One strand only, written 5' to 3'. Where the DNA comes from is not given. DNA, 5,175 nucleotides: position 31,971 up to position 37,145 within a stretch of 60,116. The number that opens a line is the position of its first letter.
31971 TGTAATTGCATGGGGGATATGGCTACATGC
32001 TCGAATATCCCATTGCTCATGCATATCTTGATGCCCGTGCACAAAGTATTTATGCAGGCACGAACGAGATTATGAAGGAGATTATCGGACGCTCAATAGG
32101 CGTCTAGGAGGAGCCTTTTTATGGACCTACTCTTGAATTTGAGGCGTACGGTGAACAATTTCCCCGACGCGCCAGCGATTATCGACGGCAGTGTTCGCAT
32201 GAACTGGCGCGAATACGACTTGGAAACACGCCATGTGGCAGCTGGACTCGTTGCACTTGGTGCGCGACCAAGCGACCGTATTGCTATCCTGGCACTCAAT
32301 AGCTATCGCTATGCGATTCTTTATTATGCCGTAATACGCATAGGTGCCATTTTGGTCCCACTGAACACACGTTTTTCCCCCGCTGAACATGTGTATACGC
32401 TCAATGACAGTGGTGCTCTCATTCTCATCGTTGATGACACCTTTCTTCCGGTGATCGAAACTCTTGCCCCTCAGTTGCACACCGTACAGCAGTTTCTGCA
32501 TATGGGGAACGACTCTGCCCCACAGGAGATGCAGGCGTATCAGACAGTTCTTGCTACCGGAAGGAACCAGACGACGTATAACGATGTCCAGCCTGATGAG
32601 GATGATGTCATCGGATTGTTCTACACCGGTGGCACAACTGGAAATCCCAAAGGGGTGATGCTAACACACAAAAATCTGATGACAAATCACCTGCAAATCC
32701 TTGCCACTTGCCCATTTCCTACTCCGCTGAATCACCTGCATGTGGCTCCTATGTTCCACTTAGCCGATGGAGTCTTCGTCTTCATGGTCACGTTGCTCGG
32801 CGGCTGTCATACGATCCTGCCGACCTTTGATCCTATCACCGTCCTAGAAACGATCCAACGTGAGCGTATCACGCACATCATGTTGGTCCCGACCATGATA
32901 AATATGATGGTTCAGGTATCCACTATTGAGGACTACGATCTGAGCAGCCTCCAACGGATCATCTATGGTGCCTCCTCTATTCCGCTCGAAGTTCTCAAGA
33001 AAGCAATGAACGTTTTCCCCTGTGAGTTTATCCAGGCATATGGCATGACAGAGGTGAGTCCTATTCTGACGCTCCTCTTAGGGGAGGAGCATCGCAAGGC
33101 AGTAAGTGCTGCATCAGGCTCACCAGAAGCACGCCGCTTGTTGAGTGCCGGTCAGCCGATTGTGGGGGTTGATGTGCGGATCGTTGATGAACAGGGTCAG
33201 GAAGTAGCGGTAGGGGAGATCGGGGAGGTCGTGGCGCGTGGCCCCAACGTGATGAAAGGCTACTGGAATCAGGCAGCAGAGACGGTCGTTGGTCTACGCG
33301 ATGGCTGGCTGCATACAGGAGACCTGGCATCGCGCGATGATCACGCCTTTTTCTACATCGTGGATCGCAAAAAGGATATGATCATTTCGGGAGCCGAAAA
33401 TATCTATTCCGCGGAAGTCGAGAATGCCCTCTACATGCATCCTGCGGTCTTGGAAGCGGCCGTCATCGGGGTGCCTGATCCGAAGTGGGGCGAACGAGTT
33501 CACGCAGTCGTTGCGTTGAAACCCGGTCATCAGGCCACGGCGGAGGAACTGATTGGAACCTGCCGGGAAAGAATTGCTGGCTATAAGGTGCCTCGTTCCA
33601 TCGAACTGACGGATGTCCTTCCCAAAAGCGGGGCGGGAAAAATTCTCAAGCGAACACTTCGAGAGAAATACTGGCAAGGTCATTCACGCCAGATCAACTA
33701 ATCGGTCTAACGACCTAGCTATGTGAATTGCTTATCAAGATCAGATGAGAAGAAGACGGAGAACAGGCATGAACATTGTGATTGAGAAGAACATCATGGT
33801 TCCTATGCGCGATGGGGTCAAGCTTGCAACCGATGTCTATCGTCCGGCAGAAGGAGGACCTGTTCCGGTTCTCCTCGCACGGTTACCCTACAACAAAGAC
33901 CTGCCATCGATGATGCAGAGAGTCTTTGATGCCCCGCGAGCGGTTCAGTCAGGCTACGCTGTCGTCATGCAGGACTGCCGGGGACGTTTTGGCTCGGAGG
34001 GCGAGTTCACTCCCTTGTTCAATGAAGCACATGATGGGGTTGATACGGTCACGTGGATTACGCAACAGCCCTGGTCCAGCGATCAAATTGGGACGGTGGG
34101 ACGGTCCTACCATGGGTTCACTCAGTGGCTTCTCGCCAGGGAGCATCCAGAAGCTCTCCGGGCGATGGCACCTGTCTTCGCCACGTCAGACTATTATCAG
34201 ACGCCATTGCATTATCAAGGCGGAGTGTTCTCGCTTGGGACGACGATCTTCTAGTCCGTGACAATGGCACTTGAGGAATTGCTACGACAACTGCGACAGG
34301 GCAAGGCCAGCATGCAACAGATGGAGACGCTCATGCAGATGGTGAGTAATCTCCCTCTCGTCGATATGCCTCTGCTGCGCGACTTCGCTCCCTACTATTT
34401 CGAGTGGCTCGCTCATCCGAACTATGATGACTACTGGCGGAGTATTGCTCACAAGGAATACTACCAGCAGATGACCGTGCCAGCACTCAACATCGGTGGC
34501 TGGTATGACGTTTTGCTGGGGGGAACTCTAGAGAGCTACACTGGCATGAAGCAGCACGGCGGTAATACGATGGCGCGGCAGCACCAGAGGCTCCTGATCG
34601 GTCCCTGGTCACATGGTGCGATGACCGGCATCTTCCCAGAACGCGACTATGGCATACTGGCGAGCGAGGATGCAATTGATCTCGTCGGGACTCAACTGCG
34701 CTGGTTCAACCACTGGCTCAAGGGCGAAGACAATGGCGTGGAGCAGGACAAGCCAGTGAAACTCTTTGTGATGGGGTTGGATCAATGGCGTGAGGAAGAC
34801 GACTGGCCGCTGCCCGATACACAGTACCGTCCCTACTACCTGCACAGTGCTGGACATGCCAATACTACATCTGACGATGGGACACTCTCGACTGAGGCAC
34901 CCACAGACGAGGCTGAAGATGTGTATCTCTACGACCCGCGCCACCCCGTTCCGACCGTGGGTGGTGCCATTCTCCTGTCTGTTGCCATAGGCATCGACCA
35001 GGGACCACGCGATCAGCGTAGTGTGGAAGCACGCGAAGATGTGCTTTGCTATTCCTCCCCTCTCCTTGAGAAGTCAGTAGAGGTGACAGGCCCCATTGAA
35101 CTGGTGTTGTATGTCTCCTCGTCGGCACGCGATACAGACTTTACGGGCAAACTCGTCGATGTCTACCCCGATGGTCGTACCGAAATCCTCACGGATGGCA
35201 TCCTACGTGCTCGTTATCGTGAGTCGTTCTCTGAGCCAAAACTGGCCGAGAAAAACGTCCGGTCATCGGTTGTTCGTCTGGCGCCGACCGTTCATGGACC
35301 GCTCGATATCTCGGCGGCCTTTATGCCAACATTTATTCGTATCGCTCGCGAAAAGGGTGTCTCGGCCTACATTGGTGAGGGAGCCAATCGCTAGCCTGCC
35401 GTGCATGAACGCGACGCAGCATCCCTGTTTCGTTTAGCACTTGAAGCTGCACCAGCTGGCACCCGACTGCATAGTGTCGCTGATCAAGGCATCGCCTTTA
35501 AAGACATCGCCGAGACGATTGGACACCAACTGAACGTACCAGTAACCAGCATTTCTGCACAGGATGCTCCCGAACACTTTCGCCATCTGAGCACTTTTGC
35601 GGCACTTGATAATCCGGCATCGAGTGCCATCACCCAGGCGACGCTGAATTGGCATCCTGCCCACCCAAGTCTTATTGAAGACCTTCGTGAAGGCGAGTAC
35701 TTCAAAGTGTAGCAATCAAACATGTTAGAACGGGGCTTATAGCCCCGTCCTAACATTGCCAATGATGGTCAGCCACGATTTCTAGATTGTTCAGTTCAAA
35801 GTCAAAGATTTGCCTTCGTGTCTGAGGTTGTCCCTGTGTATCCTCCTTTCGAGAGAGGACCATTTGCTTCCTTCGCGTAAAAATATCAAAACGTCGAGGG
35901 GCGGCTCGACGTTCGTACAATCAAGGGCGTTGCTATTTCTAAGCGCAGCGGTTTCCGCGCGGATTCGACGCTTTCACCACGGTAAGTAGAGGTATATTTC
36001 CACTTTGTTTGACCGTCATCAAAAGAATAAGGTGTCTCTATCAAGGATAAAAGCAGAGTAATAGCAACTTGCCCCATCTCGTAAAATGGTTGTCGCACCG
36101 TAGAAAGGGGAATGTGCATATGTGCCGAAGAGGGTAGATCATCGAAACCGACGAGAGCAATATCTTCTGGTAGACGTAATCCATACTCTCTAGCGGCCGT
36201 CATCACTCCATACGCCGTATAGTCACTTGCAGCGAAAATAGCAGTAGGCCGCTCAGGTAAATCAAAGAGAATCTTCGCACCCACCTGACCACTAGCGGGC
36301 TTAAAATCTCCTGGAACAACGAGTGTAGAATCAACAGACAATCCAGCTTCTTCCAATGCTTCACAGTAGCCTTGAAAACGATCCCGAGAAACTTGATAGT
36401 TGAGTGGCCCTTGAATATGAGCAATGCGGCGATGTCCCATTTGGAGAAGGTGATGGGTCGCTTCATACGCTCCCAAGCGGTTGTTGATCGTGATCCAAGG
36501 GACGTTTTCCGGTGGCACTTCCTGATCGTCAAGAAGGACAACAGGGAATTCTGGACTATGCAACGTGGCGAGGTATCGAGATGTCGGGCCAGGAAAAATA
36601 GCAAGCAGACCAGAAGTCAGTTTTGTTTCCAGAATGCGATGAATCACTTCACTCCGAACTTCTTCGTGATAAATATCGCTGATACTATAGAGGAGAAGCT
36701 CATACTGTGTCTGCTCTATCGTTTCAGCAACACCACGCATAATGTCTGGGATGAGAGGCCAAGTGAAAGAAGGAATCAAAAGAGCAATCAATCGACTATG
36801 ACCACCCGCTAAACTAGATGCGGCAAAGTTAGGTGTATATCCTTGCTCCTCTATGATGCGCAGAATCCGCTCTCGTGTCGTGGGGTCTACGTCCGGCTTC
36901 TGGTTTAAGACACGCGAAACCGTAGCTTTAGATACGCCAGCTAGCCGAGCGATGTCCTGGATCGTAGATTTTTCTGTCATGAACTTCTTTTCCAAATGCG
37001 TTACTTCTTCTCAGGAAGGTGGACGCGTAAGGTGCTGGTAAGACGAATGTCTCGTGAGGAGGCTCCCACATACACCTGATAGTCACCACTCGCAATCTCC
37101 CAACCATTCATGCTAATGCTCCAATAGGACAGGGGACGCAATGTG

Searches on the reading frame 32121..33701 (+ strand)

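Call 66: search_protein_families(library=pfam, proteins=[window:32121-33701:+], max_evalue=0.00001)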
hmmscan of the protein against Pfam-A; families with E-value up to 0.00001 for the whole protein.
window:32121-33701:+ (526 aa): 2 families
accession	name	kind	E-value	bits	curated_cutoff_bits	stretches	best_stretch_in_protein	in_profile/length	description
PF00501.34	AMP-binding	-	3e-93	313.1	29.9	1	8-382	2-384/384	AMP-binding enzyme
PF13193.12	AMP-binding_C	-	1.9e-22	80.4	24.5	1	432-507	1-76/76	AMP-binding enzyme C-terminal domain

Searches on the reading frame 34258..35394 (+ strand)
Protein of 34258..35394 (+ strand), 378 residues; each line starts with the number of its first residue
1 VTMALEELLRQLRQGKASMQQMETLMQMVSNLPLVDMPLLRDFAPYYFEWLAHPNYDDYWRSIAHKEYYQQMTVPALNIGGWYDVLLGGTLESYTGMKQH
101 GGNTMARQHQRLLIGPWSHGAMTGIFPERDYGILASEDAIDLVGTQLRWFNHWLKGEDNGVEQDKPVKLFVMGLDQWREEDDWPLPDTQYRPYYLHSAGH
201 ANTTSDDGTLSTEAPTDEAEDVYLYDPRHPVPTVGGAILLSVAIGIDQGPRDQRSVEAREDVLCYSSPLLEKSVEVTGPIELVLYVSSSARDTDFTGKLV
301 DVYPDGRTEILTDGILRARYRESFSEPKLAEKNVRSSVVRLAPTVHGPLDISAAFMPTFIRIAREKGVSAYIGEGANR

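Call 66: search_protein_families(library=pfam, proteins=[window:34258-35394:+], max_evalue=0.00001)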
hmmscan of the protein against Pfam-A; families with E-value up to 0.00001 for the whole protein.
window:34258-35394:+ (378 aa): 2 families
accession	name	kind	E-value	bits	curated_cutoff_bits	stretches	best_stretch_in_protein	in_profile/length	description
PF08530.16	PepX_C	-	6.3e-34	118.2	22.5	1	159-341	1-145/217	X-Pro dipeptidyl-peptidase C-terminal non-catalytic domain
PF02129.25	Peptidase_S15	-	7.1e-12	46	23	1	27-120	179-261/262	X-Pro dipeptidyl-peptidase (S15 family)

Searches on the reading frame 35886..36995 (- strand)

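Call 67: search_protein_families(library=pfam, proteins=[window:35886-36995:-], max_evalue=0.00001)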
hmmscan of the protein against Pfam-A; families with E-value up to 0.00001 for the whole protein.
window:35886-36995:- (369 aa): 4 families
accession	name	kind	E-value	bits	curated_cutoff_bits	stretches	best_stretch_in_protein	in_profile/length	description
PF13377.12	Peripla_BP_3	-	9.2e-32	110.8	26.5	1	181-320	2-146/167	Periplasmic binding protein-like domain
PF00532.27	Peripla_BP_1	-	1.4e-23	84.3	22.2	1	70-319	4-261/281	Periplasmic binding proteins and sugar binding domain of LacI family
PF00356.27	LacI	-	2.6e-20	72.4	27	1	11-56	1-46/46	Bacterial regulatory proteins, lacI family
PF13407.12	Peripla_BP_4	-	9.1e-07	29.1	35.1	1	150-319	81-254/258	Periplasmic binding protein domain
